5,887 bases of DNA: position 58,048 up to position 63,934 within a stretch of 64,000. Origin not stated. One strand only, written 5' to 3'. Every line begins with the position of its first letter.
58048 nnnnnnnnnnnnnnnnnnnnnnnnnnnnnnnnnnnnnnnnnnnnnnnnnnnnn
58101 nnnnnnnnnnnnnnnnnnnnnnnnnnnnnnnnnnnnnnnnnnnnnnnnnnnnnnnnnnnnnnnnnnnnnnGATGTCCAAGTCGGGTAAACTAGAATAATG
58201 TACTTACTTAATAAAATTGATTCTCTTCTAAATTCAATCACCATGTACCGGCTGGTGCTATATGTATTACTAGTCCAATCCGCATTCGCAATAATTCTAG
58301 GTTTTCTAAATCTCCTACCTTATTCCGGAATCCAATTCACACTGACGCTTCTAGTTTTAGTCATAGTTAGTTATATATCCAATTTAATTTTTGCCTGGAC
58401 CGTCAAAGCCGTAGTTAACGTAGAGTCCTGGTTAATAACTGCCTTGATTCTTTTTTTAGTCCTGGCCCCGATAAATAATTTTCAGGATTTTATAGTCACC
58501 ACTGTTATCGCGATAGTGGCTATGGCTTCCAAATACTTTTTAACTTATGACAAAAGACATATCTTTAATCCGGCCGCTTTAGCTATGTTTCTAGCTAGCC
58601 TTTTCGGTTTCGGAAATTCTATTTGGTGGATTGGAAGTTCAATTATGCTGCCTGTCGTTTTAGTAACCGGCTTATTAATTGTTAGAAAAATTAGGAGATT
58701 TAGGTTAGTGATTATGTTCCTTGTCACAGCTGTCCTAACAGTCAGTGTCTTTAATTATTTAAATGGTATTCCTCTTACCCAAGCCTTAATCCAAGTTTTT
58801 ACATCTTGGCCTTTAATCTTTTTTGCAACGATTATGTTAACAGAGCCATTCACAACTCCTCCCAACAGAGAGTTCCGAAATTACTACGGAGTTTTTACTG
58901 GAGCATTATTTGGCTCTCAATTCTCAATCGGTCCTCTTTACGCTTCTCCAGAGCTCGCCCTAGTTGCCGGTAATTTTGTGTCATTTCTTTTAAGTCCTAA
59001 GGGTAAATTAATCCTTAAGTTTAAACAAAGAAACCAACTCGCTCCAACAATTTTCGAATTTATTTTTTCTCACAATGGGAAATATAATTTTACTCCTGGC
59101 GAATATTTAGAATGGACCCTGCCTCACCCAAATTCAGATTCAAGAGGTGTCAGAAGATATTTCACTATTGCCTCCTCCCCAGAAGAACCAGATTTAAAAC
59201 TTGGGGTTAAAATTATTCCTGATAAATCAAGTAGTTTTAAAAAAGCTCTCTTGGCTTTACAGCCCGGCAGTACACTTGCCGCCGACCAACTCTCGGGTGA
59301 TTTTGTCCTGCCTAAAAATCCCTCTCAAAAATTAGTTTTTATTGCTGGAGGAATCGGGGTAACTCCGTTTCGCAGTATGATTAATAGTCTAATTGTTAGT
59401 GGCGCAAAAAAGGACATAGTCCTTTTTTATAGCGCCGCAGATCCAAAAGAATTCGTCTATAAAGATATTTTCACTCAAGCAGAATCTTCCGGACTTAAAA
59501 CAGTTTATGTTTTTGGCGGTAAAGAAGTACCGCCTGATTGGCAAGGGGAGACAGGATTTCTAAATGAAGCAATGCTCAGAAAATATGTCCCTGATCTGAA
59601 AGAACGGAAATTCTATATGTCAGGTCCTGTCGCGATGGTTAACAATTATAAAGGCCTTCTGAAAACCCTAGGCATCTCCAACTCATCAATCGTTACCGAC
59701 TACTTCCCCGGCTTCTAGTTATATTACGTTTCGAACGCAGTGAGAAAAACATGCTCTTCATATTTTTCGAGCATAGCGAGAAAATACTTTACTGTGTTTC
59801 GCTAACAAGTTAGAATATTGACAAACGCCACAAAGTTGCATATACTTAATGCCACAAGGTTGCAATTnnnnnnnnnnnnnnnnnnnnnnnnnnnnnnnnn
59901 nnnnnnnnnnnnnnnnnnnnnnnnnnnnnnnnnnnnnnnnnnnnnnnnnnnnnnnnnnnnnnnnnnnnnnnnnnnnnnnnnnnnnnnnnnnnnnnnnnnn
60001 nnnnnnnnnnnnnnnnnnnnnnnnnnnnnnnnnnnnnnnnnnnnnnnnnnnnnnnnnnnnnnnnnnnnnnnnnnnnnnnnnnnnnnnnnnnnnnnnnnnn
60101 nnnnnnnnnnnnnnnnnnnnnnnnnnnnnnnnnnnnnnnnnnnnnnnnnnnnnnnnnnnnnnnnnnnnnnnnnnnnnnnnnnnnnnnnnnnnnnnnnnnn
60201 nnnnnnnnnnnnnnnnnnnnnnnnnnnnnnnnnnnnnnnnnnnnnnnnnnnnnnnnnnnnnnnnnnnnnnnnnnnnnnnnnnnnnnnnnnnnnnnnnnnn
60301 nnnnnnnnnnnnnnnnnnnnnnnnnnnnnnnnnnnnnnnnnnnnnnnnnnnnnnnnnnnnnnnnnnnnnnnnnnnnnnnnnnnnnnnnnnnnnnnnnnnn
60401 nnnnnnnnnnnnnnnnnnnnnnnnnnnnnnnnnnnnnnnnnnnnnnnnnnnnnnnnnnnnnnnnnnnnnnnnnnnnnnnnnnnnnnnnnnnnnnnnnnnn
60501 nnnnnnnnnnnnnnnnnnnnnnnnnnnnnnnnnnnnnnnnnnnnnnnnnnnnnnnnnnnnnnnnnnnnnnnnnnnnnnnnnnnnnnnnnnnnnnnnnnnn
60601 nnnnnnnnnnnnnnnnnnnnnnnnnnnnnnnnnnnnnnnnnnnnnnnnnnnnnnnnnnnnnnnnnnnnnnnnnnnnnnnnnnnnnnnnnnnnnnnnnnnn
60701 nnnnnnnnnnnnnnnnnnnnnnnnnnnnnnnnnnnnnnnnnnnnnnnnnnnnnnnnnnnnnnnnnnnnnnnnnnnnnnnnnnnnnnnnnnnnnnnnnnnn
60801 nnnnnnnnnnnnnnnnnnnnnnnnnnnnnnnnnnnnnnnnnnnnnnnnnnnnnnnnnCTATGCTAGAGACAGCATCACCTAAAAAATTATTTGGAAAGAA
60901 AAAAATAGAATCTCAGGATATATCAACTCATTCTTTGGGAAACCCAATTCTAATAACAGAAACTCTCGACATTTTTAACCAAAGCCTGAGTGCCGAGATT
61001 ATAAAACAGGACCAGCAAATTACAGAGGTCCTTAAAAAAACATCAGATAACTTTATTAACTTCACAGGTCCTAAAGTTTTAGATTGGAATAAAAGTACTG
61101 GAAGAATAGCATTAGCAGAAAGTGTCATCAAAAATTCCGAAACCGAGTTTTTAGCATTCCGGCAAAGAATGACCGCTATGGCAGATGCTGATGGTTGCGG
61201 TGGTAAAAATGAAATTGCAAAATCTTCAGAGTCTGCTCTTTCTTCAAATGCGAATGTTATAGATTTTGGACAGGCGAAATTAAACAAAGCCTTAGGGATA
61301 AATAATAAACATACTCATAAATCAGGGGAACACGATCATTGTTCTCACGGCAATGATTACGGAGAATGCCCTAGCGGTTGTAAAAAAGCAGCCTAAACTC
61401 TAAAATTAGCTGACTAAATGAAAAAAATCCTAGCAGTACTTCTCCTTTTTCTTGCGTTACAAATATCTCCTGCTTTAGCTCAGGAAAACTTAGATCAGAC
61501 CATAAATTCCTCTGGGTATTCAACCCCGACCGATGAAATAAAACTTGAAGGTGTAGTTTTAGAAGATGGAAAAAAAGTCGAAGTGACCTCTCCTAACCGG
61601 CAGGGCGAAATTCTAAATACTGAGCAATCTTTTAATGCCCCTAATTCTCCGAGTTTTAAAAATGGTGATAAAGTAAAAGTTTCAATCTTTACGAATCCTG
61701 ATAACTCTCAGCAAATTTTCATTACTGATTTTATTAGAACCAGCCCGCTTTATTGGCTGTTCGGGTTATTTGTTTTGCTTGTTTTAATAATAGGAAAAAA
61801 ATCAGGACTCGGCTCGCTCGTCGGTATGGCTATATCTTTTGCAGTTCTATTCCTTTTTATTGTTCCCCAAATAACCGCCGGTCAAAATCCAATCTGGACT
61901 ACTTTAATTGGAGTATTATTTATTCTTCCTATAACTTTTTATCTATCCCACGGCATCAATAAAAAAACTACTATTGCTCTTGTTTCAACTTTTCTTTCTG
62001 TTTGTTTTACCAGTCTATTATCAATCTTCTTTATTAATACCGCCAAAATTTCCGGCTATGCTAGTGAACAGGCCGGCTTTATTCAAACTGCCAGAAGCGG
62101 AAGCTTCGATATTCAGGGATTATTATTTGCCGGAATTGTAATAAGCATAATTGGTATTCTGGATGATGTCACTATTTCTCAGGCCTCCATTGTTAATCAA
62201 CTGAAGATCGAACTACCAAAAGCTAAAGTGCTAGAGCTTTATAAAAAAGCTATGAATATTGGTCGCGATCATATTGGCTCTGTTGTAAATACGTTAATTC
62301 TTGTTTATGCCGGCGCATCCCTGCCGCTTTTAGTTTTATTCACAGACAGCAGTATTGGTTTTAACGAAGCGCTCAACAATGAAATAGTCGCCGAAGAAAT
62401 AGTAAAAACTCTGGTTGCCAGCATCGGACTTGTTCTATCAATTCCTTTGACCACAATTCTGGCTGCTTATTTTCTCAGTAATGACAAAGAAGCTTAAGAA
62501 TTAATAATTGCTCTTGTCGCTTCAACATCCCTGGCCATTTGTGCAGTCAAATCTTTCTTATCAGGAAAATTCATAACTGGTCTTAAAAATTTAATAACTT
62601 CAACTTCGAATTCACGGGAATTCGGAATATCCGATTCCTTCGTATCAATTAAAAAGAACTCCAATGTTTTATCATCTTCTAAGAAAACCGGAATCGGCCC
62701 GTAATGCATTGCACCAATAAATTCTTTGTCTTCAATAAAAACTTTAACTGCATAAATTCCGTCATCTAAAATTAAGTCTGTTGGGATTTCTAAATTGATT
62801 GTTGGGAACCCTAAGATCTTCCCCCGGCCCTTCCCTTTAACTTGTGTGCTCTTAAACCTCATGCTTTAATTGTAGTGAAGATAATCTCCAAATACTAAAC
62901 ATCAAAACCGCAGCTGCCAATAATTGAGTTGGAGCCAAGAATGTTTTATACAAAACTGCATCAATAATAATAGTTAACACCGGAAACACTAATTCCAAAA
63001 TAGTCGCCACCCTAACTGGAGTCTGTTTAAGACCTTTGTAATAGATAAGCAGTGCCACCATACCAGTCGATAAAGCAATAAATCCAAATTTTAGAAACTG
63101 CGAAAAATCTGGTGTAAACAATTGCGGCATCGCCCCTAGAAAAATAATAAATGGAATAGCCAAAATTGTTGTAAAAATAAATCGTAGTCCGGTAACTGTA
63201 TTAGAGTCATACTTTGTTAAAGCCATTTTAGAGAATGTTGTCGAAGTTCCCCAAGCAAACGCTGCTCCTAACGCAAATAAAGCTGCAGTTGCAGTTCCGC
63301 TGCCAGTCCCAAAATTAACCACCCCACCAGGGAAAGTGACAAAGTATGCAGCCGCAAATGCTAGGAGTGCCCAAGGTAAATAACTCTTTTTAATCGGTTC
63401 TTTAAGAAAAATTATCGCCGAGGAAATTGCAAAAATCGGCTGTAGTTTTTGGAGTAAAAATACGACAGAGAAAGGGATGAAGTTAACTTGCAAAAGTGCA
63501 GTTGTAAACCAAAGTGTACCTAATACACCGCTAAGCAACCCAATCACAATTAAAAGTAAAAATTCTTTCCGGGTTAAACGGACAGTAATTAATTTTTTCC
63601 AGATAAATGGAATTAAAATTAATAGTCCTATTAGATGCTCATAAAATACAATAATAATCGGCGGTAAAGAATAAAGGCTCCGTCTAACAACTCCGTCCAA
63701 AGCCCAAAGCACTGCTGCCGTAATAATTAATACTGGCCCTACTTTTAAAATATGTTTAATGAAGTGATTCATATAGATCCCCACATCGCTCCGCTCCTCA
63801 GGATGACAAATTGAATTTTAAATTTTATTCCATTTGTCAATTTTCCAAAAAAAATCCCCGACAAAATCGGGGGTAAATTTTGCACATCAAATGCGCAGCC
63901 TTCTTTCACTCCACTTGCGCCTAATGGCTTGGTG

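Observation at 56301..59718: Compact flavin-based transmembrane electron-transfer module: Fur-family regulator, NqrC-like FMN-binding protein, ApbE, and an NqrB/RnfD-FNR fusion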

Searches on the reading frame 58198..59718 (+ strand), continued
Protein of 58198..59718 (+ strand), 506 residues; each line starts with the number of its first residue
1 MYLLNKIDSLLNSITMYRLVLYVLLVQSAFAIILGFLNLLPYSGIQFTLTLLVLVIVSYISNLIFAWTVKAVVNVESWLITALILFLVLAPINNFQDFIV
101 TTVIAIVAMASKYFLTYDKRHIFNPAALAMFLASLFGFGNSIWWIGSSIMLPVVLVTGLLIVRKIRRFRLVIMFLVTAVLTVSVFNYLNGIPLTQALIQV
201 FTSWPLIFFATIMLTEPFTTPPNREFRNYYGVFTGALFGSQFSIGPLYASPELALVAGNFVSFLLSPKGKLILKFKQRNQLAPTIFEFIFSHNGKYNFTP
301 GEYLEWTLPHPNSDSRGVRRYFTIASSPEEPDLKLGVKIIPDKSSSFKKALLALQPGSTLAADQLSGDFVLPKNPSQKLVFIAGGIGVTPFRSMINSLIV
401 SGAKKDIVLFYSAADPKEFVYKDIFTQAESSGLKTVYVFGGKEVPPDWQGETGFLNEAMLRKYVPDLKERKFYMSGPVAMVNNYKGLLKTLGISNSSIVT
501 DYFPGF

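Call 46: find_encoding_contigs(protein=P0003, flank=6000, max_places=1)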
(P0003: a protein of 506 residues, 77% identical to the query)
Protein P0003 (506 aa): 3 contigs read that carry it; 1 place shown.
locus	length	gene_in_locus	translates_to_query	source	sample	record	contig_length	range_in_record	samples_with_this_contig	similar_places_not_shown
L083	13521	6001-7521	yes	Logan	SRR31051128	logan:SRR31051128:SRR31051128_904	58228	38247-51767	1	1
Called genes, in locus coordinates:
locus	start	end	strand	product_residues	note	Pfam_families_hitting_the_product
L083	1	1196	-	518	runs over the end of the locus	-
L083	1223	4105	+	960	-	PF07517:SecA_DEAD, PF01043:SecA_PP_bind, PF21090:P-loop_SecA, PF07516:SecA_SW, PF02810:SEC-C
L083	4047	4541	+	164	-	PF07106:WHD_TBPIP (faint), PF01475:FUR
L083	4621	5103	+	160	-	-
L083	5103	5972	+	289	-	PF02424:ApbE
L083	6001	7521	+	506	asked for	PF00175:NAD_binding_1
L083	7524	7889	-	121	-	PF01687:Flavokinase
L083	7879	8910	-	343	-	PF00892:EamA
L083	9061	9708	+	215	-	-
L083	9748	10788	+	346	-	PF21338:Top1B_N_bact, PF01028:Topoisom_I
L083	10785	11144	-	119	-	PF01219:DAGK_prokar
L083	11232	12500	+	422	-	PF04203:Sortase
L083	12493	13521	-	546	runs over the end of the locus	-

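Call 47: find_encoding_contigs(protein=P0015, flank=6000, max_places=1)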
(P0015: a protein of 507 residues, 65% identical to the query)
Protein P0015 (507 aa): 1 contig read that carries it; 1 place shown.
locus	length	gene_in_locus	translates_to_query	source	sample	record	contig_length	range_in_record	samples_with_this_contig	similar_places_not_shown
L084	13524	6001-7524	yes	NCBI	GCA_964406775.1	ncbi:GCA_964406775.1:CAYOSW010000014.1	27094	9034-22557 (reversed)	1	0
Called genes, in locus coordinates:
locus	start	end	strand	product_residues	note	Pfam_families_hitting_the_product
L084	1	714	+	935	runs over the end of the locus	PF07517:SecA_DEAD, PF01043:SecA_PP_bind, PF21090:P-loop_SecA, PF07516:SecA_SW, PF02810:SEC-C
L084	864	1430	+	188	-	PF04011:LemA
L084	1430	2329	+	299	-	PF04536:TPM_phosphatase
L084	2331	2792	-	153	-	-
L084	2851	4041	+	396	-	-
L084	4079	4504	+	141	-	PF01475:FUR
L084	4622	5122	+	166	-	-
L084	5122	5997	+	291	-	PF02424:ApbE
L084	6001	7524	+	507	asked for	PF03116:NQR2_RnfD_RnfE (faint), PF00175:NAD_binding_1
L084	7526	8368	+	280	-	PF01256:Carb_kinase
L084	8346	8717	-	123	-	PF01687:Flavokinase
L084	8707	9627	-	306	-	PF00892:EamA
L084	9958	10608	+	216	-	PF18920:DUF5671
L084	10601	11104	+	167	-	-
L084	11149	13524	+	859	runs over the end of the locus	PF02861:Clp_N, PF23569:NBD_SMAX1, PF00004:AAA, PF17871:AAA_lid_9, PF00004:AAA, PF07724:AAA_2, PF07728:AAA_5, PF10431:ClpB_D2-small, +8 more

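Call 48: find_encoding_contigs(protein=P0045, flank=6000, max_places=1)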
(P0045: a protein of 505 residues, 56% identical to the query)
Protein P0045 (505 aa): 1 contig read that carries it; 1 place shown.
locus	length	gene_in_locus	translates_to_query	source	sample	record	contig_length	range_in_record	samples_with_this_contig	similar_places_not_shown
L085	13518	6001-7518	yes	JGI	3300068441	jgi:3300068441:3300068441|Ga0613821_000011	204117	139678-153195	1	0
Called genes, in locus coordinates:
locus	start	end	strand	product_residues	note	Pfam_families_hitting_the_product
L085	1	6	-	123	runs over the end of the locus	-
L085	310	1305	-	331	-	PF01594:AI-2E_transport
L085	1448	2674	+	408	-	PF26410:GH5_mannosidase (weak)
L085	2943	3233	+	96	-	PF01541:GIY-YIG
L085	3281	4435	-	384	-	-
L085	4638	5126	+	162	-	-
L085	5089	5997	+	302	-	PF02424:ApbE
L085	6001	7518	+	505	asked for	PF03116:NQR2_RnfD_RnfE (faint), PF00175:NAD_binding_1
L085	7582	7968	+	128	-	-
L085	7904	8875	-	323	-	PF01207:Dus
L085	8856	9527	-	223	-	-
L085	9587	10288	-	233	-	-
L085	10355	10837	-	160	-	-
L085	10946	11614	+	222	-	PF01694:Rhomboid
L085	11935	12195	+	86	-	-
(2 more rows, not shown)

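Call 49: find_encoding_contigs(protein=P0092, flank=6000, max_places=1)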
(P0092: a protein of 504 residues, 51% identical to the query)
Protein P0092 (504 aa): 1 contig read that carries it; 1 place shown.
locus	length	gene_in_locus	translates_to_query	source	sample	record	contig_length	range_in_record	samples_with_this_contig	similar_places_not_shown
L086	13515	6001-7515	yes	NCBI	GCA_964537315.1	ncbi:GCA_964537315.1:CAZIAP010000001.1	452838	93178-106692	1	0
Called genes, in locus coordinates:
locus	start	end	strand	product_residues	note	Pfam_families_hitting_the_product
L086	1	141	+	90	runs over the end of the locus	PF01541:GIY-YIG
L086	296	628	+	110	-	PF00254:FKBP_C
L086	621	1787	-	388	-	PF03193:RsgA_GTPase (faint), PF13167:GTP-bdg_N, PF16360:GTP-bdg_M, PF01926:MMR_HSR1, PF02421:FeoB_N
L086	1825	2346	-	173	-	PF02417:Chromate_transp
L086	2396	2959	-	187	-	PF02417:Chromate_transp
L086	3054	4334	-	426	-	PF00561:Abhydrolase_1 (faint), PF01738:DLH (faint), PF12146:Hydrolase_4 (faint), PF03583:LIP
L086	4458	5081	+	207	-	-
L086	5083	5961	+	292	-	PF02424:ApbE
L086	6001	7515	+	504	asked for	PF03116:NQR2_RnfD_RnfE (faint), PF00970:FAD_binding_6 (weak), PF00175:NAD_binding_1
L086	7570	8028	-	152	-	PF10604:Polyketide_cyc2, PF08327:AHSA1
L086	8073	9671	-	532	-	PF02652:Lactate_perm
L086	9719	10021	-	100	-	-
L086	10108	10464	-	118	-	PF00072:Response_reg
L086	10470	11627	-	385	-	PF00989:PAS, PF08448:PAS_4, PF13188:PAS_8 (faint), PF13426:PAS_9, PF08447:PAS_3, PF00512:HisKA, PF02518:HATPase_c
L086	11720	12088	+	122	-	PF09966:DUF2200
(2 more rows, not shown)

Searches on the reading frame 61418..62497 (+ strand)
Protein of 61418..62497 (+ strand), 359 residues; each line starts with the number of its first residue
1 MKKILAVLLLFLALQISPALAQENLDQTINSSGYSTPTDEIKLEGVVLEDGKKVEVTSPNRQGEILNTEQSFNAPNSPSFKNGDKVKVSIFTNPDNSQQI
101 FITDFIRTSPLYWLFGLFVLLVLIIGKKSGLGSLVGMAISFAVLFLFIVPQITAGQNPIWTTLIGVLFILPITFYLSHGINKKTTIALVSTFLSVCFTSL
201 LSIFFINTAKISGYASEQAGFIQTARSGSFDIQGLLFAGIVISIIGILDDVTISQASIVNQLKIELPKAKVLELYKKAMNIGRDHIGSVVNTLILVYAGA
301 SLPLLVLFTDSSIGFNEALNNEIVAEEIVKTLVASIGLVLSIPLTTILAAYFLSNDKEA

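Call 3: search_protein_families(library=pfam, proteins=[window:61418-62497:+], max_evalue=0.01)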
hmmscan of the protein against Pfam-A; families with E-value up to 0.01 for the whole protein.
window:61418-62497:+ (359 aa): 1 family
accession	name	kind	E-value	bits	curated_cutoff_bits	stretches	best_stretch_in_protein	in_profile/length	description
PF07907.16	YibE_F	-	8.1e-72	242.1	27.2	1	111-350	1-240/241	YibE/F-like protein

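Call 4: search_protein_families(library=ncbifam, proteins=[window:61418-62497:+], max_evalue=0.01)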
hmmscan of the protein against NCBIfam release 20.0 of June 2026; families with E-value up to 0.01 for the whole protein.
window:61418-62497:+ (359 aa): 0 families

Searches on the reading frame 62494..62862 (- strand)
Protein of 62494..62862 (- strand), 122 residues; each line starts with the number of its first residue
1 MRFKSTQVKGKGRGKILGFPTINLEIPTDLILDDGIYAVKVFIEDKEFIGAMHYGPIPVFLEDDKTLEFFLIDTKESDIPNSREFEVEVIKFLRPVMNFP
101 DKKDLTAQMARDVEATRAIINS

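Call 3: search_protein_families(library=pfam, proteins=[window:62494-62862:-], max_evalue=0.01)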
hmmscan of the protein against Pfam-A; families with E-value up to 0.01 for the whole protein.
window:62494-62862:- (122 aa): 1 family
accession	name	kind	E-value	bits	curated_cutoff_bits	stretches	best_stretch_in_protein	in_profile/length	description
PF01687.23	Flavokinase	-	5.5e-26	91.7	19.6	1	2-119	6-123/124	Riboflavin kinase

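Call 4: search_protein_families(library=ncbifam, proteins=[window:62494-62862:-], max_evalue=0.01)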
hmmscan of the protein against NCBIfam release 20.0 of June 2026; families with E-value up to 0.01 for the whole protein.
window:62494-62862:- (122 aa): 9 families
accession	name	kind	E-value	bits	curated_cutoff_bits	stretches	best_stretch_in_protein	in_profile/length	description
NF004160.0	PRK05627.1-3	equivalog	9e-23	80.4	295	1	4-121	195-320/325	bifunctional riboflavin kinase/FAD synthetase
NF004162.0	PRK05627.1-5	equivalog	1.2e-16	61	241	1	4-120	185-299/304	bifunctional riboflavin kinase/FAD synthetase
TIGR00083.1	ribF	equivalog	9.7e-15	54.7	184.35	1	7-120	175-289/290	riboflavin biosynthesis protein RibF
NF004159.0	PRK05627.1-2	equivalog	2.1e-14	53.3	306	1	8-121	195-308/326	bifunctional riboflavin kinase/FAD synthetase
NF004161.0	PRK05627.1-4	equivalog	1.4e-12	47.3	461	1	4-118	193-309/324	bifunctional riboflavin kinase/FAD synthetase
NF004163.0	PRK05627.1-6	equivalog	7e-11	41.8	315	1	8-120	196-307/313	bifunctional riboflavin kinase/FAD synthetase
NF004158.0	PRK05627.1-1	equivalog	3.3e-08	33.2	396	1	7-117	192-301/304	bifunctional riboflavin kinase/FAD synthetase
NF045965.1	RibF_rel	equivalog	8.5e-05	22.1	200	1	25-101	194-263/279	FAD synthase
NF005518.0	PRK07143.1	equivalog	0.00073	19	232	1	22-102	187-260/281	hypothetical protein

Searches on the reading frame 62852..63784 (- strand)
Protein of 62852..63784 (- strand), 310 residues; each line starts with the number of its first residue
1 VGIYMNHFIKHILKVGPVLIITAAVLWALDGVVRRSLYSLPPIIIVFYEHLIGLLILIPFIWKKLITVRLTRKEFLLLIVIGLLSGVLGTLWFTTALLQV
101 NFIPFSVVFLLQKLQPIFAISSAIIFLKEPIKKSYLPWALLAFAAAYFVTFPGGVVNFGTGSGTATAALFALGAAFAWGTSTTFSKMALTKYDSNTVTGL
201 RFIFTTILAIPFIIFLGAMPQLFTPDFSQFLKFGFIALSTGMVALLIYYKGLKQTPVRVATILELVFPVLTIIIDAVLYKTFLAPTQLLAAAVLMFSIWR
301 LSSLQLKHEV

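Call 3: search_protein_families(library=pfam, proteins=[window:62852-63784:-], max_evalue=0.01)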
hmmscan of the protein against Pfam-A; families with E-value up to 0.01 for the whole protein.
window:62852-63784:- (310 aa): 1 family
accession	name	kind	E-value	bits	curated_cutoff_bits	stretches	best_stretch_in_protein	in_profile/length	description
PF00892.27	EamA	-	6.3e-35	120.8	28.2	2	167-299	3-131/135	EamA-like transporter family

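Call 59: search_protein_families(library=ncbifam, proteins=[window:62852-63784:-], max_evalue=0.01)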
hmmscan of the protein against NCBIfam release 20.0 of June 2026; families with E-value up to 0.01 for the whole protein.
window:62852-63784:- (310 aa): 1 family
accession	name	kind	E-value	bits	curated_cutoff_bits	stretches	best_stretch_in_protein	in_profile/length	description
TIGR00950.1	2A78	equivalog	8e-19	68.1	230.2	2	27-297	1-262/264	carboxylate/amino acid/amine transporter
